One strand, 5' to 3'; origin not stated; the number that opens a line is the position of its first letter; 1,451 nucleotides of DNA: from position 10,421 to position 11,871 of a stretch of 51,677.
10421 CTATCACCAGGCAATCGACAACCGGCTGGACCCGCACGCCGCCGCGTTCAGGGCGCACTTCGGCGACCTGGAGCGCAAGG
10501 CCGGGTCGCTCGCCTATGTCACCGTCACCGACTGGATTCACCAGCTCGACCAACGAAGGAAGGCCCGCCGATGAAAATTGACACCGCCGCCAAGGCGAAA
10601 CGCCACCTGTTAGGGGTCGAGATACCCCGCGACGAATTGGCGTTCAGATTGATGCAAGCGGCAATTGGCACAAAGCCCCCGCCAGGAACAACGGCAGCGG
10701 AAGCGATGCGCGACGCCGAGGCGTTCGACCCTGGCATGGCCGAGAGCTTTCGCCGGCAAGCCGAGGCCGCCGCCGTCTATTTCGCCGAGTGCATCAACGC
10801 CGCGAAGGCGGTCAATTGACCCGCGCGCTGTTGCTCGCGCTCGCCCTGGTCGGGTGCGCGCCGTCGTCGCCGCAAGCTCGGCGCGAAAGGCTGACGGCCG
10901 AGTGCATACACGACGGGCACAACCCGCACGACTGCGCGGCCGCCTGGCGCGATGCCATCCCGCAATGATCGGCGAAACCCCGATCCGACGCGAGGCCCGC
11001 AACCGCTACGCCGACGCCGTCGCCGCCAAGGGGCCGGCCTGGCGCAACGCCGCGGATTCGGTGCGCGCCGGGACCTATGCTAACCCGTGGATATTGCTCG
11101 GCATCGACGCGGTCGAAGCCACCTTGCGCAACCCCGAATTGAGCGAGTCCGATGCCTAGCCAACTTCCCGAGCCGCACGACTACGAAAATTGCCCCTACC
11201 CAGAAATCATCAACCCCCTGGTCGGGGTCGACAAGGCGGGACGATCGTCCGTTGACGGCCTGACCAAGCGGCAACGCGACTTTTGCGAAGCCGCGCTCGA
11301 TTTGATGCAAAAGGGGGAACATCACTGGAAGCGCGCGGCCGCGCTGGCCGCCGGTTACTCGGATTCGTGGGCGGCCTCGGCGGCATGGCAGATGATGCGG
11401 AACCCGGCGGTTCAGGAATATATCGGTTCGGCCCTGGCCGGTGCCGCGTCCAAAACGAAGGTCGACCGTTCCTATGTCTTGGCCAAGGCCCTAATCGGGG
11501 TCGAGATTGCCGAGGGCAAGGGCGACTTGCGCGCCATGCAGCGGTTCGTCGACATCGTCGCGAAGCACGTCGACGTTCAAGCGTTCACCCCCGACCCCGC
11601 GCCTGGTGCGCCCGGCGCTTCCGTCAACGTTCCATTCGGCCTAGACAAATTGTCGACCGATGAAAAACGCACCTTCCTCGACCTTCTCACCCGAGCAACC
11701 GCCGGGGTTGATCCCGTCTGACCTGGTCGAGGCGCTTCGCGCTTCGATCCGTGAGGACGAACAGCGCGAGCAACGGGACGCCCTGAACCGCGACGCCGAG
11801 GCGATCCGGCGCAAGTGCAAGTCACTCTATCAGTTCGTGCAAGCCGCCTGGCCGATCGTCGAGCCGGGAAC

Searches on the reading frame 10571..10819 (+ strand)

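Call 73: search_protein_families(library=pfam, max_evalue=1, proteins=[window:10571-10819:+])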
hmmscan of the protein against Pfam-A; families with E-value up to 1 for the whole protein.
window:10571-10819:+ (82 aa): 1 family
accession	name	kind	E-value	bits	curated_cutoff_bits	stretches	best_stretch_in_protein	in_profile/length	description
PF13559.11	DUF4129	-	0.037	14.5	24.8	1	26-66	7-45/69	Domain of unknown function (DUF4129)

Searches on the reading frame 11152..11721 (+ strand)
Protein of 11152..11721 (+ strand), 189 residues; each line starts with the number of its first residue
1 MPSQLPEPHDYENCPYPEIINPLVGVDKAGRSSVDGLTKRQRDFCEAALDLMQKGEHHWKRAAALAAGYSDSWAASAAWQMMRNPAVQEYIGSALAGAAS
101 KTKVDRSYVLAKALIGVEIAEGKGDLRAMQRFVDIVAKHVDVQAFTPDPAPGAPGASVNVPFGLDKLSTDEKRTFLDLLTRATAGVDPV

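Call 73: search_protein_families(library=pfam, max_evalue=1, proteins=[window:11152-11721:+])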
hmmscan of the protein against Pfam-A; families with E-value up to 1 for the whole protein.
window:11152-11721:+ (189 aa): 3 families
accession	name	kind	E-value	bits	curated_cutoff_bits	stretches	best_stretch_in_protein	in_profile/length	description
PF03592.21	Terminase_2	-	4.8e-08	34.2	26.1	1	37-119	1-74/141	Terminase small subunit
PF24481.2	CT398_CC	-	0.16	12.2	27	1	34-89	90-145/180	CT398-like coiled coil hairpin domain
PF04597.19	Ribophorin_I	-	0.25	10.8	25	1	128-182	335-386/437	Ribophorin I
